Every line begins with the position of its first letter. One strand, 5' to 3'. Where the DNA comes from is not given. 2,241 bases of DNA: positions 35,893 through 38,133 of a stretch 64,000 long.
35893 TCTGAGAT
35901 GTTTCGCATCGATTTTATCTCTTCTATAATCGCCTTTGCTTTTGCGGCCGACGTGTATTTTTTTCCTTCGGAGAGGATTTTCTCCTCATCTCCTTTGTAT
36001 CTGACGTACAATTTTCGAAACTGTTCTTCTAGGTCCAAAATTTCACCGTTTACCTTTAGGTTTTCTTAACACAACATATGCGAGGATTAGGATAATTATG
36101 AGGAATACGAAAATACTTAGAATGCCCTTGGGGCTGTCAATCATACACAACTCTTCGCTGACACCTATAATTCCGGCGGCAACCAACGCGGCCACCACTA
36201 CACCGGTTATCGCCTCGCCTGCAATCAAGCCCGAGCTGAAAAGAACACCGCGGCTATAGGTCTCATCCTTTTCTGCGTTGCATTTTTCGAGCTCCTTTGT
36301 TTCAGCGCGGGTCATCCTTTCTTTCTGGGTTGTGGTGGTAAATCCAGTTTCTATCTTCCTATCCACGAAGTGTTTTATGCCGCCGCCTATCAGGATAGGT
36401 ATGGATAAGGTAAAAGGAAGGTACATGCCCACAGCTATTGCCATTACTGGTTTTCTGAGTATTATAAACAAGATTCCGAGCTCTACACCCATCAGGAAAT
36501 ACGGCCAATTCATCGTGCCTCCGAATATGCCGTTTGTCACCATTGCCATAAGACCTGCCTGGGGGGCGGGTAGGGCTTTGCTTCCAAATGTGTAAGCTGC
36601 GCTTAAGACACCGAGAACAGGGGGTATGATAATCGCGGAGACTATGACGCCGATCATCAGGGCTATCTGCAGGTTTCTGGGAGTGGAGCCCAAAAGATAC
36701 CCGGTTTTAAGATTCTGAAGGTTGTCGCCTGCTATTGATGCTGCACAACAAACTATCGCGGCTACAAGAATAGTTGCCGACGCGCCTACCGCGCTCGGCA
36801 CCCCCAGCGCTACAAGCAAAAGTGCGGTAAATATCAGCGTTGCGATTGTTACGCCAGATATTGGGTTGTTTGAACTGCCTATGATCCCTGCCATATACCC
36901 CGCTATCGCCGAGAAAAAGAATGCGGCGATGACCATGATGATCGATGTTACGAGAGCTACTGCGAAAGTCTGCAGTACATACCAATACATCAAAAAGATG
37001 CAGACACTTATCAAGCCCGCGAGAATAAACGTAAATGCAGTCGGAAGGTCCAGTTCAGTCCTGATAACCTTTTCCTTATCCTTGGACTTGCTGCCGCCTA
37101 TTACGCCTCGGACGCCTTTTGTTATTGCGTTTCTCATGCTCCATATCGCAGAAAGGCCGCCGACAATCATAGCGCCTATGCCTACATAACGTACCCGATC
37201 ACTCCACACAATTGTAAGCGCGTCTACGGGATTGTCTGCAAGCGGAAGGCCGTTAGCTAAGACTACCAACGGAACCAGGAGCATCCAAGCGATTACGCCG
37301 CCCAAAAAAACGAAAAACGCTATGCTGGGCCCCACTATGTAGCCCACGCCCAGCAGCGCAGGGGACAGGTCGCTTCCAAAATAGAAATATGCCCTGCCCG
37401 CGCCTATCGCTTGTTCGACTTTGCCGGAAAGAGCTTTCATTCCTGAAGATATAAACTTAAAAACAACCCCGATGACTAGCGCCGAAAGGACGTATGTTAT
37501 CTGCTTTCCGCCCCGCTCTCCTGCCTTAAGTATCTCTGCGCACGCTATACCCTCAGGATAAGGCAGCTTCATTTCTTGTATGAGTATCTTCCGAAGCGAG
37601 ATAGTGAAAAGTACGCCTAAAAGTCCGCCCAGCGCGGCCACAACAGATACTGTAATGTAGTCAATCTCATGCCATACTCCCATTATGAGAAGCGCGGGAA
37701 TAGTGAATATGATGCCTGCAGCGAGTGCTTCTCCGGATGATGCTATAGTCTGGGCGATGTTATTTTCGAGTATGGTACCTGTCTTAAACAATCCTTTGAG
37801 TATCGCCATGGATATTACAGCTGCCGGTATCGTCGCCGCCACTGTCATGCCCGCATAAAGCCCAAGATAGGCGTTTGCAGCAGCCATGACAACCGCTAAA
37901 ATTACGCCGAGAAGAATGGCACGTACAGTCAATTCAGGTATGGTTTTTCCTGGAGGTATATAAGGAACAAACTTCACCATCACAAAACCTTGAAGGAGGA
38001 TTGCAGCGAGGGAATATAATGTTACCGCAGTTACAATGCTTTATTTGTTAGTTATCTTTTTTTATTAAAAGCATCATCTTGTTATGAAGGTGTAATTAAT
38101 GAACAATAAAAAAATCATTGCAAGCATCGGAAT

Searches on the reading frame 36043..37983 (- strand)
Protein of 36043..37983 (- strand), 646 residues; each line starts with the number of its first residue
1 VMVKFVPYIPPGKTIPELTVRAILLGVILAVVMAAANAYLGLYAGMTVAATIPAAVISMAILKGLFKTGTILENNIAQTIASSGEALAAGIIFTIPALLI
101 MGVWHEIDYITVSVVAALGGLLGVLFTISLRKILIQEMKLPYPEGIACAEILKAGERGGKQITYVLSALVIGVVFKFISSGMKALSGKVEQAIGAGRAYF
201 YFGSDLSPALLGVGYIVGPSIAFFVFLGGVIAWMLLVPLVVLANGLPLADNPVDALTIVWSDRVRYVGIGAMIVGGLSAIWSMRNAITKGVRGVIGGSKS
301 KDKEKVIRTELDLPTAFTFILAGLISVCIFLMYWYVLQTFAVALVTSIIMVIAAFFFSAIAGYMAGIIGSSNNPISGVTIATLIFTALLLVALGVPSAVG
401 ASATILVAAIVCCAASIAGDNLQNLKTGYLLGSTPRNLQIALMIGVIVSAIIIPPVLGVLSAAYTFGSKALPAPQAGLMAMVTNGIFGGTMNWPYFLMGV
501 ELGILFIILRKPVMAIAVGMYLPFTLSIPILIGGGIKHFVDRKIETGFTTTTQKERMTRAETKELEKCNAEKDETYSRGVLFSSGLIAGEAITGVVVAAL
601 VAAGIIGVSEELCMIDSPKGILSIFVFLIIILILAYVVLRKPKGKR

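Call 15: search_protein_families(library=pfam, proteins=[window:36043-37983:-], max_evalue=0.00001)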
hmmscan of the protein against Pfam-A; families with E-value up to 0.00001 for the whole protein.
window:36043-37983:- (646 aa): 1 family
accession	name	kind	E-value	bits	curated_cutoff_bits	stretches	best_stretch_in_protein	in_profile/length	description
PF03169.20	OPT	-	1.2e-101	341.7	25.8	1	17-601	1-623/623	OPT oligopeptide transporter protein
